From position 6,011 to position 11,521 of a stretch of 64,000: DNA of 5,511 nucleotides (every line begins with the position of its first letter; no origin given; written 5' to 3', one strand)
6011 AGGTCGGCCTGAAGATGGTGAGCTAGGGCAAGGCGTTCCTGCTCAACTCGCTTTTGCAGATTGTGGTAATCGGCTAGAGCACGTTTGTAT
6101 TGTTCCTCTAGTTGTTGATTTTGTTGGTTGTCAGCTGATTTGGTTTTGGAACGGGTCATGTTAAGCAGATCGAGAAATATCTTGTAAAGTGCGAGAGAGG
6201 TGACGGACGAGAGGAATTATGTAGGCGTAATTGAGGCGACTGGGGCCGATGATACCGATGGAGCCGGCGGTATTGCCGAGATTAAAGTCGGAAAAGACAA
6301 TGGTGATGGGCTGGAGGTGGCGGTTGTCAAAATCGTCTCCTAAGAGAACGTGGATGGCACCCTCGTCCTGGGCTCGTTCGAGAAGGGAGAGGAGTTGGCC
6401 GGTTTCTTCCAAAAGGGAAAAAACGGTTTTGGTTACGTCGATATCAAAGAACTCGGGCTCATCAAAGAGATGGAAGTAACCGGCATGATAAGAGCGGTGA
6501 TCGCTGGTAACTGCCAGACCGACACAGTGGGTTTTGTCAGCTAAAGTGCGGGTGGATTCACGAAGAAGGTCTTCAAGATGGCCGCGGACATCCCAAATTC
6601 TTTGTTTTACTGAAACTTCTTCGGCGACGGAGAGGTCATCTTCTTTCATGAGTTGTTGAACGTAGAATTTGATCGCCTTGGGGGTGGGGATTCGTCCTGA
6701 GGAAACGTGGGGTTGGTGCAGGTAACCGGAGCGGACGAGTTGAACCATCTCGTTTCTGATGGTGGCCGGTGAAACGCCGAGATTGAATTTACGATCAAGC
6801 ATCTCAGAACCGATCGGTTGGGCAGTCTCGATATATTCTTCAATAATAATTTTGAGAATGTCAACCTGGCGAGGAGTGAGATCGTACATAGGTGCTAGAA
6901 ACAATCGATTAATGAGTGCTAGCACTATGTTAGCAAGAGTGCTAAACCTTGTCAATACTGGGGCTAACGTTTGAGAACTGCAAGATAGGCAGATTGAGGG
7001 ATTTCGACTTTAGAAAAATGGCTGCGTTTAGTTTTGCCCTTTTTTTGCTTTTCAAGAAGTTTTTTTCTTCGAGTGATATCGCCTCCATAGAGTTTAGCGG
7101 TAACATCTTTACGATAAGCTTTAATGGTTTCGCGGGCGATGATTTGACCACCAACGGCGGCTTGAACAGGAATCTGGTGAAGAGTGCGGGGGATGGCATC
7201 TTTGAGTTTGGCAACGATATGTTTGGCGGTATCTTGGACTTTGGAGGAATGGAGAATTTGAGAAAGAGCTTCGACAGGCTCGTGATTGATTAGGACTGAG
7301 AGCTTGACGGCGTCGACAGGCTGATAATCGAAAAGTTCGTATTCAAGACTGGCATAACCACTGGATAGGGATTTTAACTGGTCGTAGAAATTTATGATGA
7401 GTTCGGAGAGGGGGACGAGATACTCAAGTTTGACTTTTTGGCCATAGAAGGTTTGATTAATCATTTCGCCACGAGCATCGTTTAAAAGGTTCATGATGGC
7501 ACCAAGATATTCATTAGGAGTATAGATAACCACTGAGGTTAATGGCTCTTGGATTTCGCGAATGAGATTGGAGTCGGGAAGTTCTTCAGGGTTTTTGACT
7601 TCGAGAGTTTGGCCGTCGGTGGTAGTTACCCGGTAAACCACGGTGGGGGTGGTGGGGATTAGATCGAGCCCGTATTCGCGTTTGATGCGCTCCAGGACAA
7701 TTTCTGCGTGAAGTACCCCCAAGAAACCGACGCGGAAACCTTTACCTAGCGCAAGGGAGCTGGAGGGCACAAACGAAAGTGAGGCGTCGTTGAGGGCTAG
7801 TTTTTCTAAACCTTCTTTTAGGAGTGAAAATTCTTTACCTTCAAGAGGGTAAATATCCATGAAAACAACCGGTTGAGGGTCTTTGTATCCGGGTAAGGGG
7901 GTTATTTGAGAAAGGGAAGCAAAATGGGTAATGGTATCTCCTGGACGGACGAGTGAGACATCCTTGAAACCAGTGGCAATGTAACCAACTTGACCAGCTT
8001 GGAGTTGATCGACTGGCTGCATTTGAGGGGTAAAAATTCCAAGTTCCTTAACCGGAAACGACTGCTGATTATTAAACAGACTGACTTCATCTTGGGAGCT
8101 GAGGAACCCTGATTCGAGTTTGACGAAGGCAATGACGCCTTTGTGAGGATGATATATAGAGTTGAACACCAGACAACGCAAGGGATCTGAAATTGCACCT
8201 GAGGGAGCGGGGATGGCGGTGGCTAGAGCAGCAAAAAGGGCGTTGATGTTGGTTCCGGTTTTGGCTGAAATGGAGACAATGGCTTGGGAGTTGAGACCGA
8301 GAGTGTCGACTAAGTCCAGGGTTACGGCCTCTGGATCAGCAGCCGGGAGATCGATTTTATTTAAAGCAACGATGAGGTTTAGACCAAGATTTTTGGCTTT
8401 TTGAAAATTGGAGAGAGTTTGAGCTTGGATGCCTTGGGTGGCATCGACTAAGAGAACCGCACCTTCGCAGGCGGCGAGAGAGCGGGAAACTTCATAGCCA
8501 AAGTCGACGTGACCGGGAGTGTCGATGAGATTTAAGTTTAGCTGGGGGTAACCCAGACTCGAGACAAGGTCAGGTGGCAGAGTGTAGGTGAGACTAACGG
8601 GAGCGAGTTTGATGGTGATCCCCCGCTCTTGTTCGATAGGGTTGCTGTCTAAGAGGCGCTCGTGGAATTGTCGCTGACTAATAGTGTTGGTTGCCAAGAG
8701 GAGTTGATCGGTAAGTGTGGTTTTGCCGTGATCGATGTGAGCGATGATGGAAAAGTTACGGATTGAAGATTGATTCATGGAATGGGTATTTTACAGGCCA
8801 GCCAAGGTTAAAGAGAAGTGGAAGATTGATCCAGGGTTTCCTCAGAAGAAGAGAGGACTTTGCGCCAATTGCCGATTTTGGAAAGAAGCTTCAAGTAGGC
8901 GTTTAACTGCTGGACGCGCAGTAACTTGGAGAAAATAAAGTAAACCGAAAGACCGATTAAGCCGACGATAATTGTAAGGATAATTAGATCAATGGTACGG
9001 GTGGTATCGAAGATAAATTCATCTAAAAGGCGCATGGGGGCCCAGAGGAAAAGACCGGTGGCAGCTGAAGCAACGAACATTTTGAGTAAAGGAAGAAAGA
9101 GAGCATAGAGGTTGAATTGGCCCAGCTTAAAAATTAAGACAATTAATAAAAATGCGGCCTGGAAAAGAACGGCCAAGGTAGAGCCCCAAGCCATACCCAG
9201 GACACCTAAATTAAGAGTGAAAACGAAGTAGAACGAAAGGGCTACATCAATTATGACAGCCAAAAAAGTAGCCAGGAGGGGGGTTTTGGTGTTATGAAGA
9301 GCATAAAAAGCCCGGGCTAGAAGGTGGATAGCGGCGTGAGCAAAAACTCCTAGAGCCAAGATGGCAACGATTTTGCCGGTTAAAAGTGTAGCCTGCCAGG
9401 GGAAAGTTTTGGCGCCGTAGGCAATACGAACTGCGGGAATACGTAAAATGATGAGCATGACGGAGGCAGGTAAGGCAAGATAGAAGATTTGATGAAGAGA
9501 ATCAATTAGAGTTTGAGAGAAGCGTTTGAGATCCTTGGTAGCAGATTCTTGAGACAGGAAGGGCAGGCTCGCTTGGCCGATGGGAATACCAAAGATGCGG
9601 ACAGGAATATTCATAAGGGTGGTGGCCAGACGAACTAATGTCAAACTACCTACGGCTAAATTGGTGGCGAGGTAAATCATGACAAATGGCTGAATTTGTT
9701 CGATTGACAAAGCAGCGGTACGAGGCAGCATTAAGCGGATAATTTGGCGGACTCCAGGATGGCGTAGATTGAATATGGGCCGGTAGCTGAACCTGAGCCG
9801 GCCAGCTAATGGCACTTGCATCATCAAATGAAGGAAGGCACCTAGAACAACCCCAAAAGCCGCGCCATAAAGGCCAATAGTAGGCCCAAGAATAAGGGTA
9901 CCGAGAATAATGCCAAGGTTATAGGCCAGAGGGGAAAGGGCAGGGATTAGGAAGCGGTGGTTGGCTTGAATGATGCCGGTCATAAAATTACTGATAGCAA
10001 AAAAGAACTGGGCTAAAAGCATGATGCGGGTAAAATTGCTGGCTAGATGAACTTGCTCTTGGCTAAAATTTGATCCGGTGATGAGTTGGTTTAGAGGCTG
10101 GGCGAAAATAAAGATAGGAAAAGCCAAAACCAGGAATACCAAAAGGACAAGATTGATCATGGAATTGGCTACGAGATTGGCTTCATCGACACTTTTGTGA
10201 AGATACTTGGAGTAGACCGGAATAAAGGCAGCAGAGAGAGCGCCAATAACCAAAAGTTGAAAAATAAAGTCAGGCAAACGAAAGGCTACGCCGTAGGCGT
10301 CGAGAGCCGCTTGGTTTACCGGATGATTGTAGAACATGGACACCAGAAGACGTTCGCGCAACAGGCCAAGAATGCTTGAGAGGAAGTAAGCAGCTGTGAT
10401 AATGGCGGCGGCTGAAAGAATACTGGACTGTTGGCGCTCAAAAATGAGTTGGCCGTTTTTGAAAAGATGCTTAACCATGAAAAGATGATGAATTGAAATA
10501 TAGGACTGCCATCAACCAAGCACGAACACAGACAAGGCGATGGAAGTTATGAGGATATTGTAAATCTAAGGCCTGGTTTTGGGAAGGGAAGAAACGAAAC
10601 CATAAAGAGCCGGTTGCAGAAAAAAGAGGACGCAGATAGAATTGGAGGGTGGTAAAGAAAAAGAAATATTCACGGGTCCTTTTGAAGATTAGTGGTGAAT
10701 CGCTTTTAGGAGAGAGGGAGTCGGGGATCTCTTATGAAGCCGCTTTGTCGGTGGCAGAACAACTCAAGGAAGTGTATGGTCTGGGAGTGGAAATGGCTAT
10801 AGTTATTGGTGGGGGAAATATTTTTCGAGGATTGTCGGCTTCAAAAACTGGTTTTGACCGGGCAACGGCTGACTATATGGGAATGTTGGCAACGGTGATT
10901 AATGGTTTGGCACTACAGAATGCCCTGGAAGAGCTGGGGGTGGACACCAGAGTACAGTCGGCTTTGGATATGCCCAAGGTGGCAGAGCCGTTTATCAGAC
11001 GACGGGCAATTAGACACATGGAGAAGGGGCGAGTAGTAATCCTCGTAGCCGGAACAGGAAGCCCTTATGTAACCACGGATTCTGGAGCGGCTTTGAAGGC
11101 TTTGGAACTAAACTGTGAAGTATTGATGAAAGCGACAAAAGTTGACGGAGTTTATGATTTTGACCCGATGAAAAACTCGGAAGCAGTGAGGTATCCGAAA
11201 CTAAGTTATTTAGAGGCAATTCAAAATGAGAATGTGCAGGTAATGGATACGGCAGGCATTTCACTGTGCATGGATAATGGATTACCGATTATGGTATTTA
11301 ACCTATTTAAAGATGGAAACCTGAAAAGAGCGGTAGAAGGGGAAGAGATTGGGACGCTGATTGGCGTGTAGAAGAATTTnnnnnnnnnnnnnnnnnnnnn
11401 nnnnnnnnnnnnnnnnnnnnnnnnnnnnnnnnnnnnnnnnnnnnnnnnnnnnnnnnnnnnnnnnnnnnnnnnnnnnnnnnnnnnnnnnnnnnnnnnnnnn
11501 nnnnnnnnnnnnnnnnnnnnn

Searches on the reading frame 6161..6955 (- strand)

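Call 65: search_protein_families(library=pfam, proteins=[window:6161-6955:-], max_evalue=0.001)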
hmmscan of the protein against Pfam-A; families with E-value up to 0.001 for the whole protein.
window:6161-6955:- (264 aa): 1 family
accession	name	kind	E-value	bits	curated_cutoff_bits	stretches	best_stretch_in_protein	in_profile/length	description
PF01628.27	HrcA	-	2.5e-18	67.3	22.2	1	151-247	123-215/215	HrcA protein C terminal domain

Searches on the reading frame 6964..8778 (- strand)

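Call 65: search_protein_families(library=pfam, proteins=[window:6964-8778:-], max_evalue=0.001)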
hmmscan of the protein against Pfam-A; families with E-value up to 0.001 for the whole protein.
window:6964-8778:- (604 aa): 5 families
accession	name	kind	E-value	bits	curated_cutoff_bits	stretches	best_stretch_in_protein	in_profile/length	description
PF00009.33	GTP_EFTU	-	1.9e-52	178.1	26.5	1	5-190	2-187/188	Elongation factor Tu GTP binding domain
PF06421.17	LepA_C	-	6e-42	142.6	29.7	1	497-603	1-107/107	GTP-binding protein LepA C-terminus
PF00679.30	EFG_C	-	1.2e-21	77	27.9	1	409-494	2-87/89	Elongation factor G C-terminus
PF03144.31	GTP_EFTU_D2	-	2.3e-07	31.5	30.3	1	214-284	1-73/73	Elongation factor Tu domain 2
PF14492.12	EFG_III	-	8.3e-06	26.2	27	1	301-373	2-71/75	Elongation Factor G, domain III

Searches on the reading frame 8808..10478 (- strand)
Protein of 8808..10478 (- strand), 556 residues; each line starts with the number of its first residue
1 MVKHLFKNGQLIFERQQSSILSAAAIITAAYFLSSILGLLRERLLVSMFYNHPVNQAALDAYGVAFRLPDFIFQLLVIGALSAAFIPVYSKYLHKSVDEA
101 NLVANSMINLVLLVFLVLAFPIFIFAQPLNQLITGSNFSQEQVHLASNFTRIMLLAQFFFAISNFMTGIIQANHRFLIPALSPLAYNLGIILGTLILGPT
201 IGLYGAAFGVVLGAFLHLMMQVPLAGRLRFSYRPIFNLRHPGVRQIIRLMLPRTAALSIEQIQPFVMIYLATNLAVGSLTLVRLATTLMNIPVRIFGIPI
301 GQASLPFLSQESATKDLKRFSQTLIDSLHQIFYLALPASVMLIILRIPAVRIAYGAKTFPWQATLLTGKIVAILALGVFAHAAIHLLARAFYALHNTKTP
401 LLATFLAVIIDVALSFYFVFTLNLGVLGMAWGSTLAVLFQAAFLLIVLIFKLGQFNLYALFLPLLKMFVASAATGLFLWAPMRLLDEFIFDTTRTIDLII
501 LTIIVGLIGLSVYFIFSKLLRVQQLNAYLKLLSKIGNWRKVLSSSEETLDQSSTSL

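Call 65: search_protein_families(library=pfam, proteins=[window:8808-10478:-], max_evalue=0.001)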
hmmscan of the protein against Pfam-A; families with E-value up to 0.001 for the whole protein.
window:8808-10478:- (556 aa): 2 families
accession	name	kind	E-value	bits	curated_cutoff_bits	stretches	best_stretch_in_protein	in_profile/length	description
PF03023.19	MurJ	-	3.9e-75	253.6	27.4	1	57-481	9-433/451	Lipid II flippase MurJ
PF01554.23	MatE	-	2.5e-10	40.7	24.9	2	46-182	16-147/161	MatE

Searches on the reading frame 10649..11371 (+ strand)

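Call 65: search_protein_families(library=pfam, proteins=[window:10649-11371:+], max_evalue=0.001)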
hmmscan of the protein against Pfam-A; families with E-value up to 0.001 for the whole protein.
window:10649-11371:+ (240 aa): 1 family
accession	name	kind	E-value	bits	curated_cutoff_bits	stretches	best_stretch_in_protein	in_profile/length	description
PF00696.33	AA_kinase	-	6.2e-29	101.8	24.9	1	9-218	2-234/234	Amino acid kinase family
